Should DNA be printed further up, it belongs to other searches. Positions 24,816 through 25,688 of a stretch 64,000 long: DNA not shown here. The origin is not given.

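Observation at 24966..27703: Adenylosuccinate lyase fused to a HAD phosphatase domain, adjacent to an AAA_28 (NadR-kinase-like) ATPase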

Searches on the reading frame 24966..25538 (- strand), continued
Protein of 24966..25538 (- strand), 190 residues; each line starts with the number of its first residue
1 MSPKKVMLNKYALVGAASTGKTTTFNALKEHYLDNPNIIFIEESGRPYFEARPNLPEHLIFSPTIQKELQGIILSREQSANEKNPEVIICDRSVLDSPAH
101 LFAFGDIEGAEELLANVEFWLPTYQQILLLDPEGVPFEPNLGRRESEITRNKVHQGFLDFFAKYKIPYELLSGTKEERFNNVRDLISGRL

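Call 65: fold_search(model_id=the predicted structure, library=pdb)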
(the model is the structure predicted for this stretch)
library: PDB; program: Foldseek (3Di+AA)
matches with E <= 10: 1425; with E <= 0.001: 210
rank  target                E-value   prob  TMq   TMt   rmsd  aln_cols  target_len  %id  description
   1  2jat_B                8.4e-07  1.00  0.54  0.54   6.0       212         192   16  Structure of deoxyadenosine kinase from M.mycoides with products dcmp and a flexible dcdp bound (released 2007-01-03)
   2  8x7f_A                1.4e-06  1.00  0.69  0.40   4.2       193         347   17  CryoEM structure of the trifunctional NAD biosynthesis/regulator protein NadR in complex with NAD (released 2024-12-04)
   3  4s35_B                2.5e-06  1.00  0.63  0.62   5.3       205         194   23  AMPPCP and TMP bound Crystal structure of thymidylate kinase (aq_969) from Aquifex Aeolicus VF5 (released 2016-01-27)
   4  2jat_A                2.5e-06  1.00  0.53  0.53   6.1       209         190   16  Structure of deoxyadenosine kinase from M.mycoides with products dcmp and a flexible dcdp bound (released 2007-01-03)
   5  1lw7                  4.1e-06  1.00  0.57  0.34   5.8       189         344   16  NADR PROTEIN FROM HAEMOPHILUS INFLUENZAE (released 2002-08-07)
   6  5xai_B                5.9e-06  1.00  0.61  0.60   5.6       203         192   23  dTMP bound Crystal structure of thymidylate kinase (aq_969) from Aquifex Aeolicus VF5 (released 2017-06-28)
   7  2jas_C                5.9e-06  1.00  0.58  0.57   5.4       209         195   16  Structure of deoxyadenosine kinase from M.mycoides with bound dATP (released 2007-01-03)
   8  2jaq_B                6.2e-06  1.00  0.50  0.50   7.6       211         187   13  Structure of deoxyadenosine kinase from M. mycoides with bound dCTP (released 2007-01-03)
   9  2pbr_A                6.6e-06  1.00  0.58  0.57   5.5       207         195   23  Crystal structure of thymidylate kinase (aq_969) from Aquifex Aeolicus VF5 (released 2007-10-02)
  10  2jas_F                7.0e-06  1.00  0.55  0.54   5.9       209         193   15  Structure of deoxyadenosine kinase from M.mycoides with bound dATP (released 2007-01-03)
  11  2jaq_A                7.0e-06  1.00  0.51  0.51   7.4       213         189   13  Structure of deoxyadenosine kinase from M. mycoides with bound dCTP (released 2007-01-03)
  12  5zb4_B                7.5e-06  1.00  0.60  0.61   5.4       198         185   19  Crystal structure of thymidylate kinase in complex with ADP and TMP from thermus thermophilus HB8 (released 2018-12-19)
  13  1e9c                  8.4e-06  1.00  0.61  0.56   5.2       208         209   12  Mutant human thymidylate kinase complexed with TMP and APPNP (released 2001-10-11)
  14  5zb0_B                9.0e-06  1.00  0.60  0.62   5.2       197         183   19  Crystal structure of thymidylate kinase in complex with ADP and TDP from thermus thermophilus HB8 (released 2018-12-19)
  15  4edh_A                9.0e-06  1.00  0.61  0.56   5.1       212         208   18  The crystal structure of thymidylate kinase from Pseudomonas aeruginosa PAO1 in complex with ADP,TMP and Mg. (released 2012-05-23)
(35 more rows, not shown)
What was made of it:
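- On NadR / ribosylnicotinamide kinase (AAA_28): Fold matches to 8X7F/1LW7/2JAT (call 65).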
